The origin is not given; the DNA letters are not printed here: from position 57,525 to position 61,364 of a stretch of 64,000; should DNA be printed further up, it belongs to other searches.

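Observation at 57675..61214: ABC sugar-import ATPase (MsmX/MalK type) fused in one frame to a complete phosphohexomutase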

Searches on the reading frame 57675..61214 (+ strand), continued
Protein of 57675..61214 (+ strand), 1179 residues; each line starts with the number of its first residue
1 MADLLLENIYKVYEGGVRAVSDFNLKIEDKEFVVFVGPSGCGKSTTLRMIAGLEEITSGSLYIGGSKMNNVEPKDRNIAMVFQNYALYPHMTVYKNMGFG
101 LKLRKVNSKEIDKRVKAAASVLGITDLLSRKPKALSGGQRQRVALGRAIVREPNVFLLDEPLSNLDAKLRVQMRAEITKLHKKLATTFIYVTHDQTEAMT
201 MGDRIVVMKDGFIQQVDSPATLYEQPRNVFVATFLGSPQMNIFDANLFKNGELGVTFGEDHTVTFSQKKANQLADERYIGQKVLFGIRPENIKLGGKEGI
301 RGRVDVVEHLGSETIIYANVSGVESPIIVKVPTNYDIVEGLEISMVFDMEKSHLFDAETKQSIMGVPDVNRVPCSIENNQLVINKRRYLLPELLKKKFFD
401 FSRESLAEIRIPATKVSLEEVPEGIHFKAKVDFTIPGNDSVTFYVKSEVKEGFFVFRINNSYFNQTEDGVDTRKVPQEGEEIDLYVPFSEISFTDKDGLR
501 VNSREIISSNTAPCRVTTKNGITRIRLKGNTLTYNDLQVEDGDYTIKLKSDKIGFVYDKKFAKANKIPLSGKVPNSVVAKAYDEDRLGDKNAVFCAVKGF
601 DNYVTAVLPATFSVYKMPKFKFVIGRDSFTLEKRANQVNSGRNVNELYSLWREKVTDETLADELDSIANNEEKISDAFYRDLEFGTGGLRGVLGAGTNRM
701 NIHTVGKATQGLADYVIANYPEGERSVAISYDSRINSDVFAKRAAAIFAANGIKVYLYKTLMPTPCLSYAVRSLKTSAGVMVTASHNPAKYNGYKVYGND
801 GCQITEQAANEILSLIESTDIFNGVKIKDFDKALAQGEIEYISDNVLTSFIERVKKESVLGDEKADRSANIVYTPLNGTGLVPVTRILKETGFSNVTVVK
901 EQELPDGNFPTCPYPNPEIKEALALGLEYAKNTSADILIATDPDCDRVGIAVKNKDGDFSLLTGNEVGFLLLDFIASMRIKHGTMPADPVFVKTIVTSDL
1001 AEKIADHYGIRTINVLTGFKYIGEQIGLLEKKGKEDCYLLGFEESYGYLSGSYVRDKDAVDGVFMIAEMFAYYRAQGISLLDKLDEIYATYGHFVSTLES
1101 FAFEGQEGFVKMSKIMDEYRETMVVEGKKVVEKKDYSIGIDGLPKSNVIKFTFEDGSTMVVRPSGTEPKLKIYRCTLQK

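Call 29: find_encoding_contigs(protein=P0033, flank=10000, max_places=1)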
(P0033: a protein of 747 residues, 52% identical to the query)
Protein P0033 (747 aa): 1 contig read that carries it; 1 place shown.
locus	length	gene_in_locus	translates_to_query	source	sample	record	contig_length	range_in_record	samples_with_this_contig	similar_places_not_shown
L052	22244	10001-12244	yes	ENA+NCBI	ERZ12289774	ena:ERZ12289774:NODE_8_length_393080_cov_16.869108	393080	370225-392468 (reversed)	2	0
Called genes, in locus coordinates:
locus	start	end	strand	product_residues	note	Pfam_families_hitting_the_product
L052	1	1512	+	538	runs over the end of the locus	PF13416:SBP_bac_8 (weak)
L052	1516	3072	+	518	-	PF02057:Glyco_hydro_59 (weak)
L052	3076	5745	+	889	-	PF08547:CIA30 (faint)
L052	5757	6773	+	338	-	PF00251:Glyco_hydro_32N (faint), PF04041:Glyco_hydro_130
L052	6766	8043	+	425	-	PF09479:Flg_new, PF13472:Lipase_GDSL_2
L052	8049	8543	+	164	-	-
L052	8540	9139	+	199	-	-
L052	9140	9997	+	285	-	-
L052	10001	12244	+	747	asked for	PF00005:ABC_tran, PF17912:OB_MalK, PF08402:TOBE_2 (weak)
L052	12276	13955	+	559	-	PF02878:PGM_PMM_I, PF02879:PGM_PMM_II, PF02880:PGM_PMM_III, PF00408:PGM_PMM_IV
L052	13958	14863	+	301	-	PF20511:PMI_typeI_cat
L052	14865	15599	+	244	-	PF00135:COesterase (faint), PF20434:BD-FAE, PF07859:Abhydrolase_3, PF00326:Peptidase_S9 (weak)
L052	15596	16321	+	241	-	PF16227:DUF4886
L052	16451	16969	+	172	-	-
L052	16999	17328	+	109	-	PF01381:HTH_3 (weak)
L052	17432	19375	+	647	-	-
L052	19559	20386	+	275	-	PF09851:SHOCT (faint)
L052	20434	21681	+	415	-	PF01979:Amidohydro_1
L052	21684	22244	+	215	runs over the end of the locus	PF00702:Hydrolase, PF12710:HAD (weak), PF13419:HAD_2, PF13242:Hydrolase_like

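Call 30: find_encoding_contigs(protein=P0071, flank=10000, max_places=1)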
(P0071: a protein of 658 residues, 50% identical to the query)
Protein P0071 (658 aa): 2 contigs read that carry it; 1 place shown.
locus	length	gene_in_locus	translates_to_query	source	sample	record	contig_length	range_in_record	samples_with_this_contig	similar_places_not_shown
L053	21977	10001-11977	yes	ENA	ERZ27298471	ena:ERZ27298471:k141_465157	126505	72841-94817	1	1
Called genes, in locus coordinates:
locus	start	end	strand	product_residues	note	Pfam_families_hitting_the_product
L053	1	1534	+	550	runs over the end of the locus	PF13416:SBP_bac_8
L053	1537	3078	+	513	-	-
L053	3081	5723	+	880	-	PF08547:CIA30 (faint)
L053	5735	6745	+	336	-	PF00251:Glyco_hydro_32N (faint), PF04041:Glyco_hydro_130, PF04616:Glyco_hydro_43 (weak), PF04041:Glyco_hydro_130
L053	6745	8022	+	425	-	PF09479:Flg_new, PF13472:Lipase_GDSL_2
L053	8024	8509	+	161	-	-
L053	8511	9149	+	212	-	-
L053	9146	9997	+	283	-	-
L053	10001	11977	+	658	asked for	PF00005:ABC_tran, PF02463:SMC_N, PF03215:Rad17 (weak), PF17912:OB_MalK (weak), PF08402:TOBE_2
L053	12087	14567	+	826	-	PF02368:Big_2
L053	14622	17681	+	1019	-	PF16227:DUF4886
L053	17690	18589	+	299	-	PF20511:PMI_typeI_cat (faint)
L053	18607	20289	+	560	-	PF02878:PGM_PMM_I, PF02879:PGM_PMM_II, PF02880:PGM_PMM_III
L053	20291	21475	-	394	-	PF13535:ATP-grasp_4 (faint)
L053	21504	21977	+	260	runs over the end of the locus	PF01790:LGT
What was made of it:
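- PMI lies next to the mutase in L052 and L053 (calls 29, 30).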

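Call 31: find_encoding_contigs(protein=P0076, flank=10000, max_places=1)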
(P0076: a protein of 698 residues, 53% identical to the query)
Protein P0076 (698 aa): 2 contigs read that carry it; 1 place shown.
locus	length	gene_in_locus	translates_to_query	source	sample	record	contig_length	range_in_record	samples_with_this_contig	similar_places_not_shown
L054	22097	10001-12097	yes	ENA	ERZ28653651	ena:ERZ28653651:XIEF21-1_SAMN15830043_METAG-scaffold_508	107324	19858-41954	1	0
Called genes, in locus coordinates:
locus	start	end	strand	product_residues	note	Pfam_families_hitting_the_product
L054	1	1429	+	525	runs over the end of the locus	PF13416:SBP_bac_8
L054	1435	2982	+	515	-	-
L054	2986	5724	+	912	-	PF08547:CIA30 (faint)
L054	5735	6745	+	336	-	PF04041:Glyco_hydro_130, PF04616:Glyco_hydro_43 (faint), PF04041:Glyco_hydro_130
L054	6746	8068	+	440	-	PF09479:Flg_new, PF00657:Lipase_GDSL (weak), PF13472:Lipase_GDSL_2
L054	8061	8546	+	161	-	-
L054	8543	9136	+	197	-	-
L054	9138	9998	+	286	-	-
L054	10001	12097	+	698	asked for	PF00005:ABC_tran, PF02463:SMC_N (weak), PF17912:OB_MalK, PF08402:TOBE_2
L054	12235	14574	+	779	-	-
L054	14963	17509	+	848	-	PF00133:tRNA-synt_1, PF01406:tRNA-synt_1e (faint), PF09334:tRNA-synt_1g, PF13603:tRNA-synt_1_2, PF09334:tRNA-synt_1g, PF00133:tRNA-synt_1, PF08264:Anticodon_1, PF10458:Val_tRNA-synt_C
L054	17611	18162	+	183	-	PF10531:SLBB, PF22461:SLBB_2 (faint), PF00633:HHH (faint), PF12826:HHH_2 (faint), PF12836:HHH_3, PF14579:HHH_6 (weak)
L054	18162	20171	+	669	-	PF00753:Lactamase_B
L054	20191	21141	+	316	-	PF06144:DNA_pol3_delta, PF21694:DNA_pol3_delta_C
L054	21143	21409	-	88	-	PF01649:Ribosomal_S20p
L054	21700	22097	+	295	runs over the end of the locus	PF00551:Formyl_trans_N, PF02911:Formyl_trans_C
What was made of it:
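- On CUT1-type ABC importer ATPase (MalK/MsmX/UgpC): Its positional counterparts in L052-L054 (SBP-like genes at the locus ends) carry SBP_bac_8 (calls 29-31), so the binding-protein part is inferred from position only.
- In L053 the mutase lies 6.6 kb away, and in L054 it is absent within 10 kb (calls 30, 31).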

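Call 42: list_cluster_members(proteins=[P0001, P0002])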
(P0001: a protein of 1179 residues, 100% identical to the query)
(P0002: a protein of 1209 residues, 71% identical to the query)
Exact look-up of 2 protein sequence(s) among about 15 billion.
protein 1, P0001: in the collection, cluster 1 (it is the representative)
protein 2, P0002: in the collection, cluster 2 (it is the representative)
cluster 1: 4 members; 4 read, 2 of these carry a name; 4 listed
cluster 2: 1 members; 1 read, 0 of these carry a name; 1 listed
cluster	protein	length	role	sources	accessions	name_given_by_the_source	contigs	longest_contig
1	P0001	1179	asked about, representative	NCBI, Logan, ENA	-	-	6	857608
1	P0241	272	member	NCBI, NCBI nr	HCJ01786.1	MAG TPA: phosphoglucomutase, partial [Clostridiales bacterium] | phosphoglucomutase [Clostridiales bacterium]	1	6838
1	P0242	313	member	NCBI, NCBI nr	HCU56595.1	MAG TPA: phosphoglucomutase, partial [Clostridiales bacterium] | phosphoglucomutase [Clostridiales bacterium]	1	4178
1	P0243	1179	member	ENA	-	-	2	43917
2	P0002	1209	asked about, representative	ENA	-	-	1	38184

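Call 71: search_protein_representatives(protein=window:57675-61211:+)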
Query: 1179 residues. Proteins with E-value up to 0.001 (for the whole library): 587001; up to 1e-10: 258245; up to 1e-30: 35940. The best 150 are listed.
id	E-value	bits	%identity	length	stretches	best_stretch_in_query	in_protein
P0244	9.7e-193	659.5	59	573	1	645-1174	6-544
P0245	7.6e-191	653.2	55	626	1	2-625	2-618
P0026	3.3e-190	651.1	56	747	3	1-420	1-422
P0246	1.8e-182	625.4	53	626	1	1-624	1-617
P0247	3.2e-176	604.8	54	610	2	646-963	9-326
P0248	1.8e-175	602.2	54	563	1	644-1173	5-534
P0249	7.7e-175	600.2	51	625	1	2-628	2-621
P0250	1.9e-170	585.7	54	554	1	643-1175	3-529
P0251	2.7e-168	578.5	50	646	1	1-636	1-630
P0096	6.8e-167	573.9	57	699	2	1-459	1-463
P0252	2.8e-165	568.5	56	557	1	670-1174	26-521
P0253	1.3e-163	563.0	51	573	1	643-1175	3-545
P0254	7.5e-163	560.5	54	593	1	650-1174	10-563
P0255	2.6e-162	558.7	48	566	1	642-1174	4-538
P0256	5.7e-162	557.6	54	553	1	648-1174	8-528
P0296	7.1e-141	487.7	49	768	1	645-1173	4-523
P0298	5.4e-140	484.8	52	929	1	670-1177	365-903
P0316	3.6e-136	472.1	46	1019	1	660-1174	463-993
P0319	1.1e-135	470.5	47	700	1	643-1173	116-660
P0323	3.0e-135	469.1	47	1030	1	631-1174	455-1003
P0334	2.9e-133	462.5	34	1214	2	645-1173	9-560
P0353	4.2e-130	452.0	45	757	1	644-1174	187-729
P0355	7.6e-130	451.2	45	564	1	651-1179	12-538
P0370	5.4e-128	445.1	43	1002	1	621-1175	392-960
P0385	2.1e-126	439.8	45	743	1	656-1174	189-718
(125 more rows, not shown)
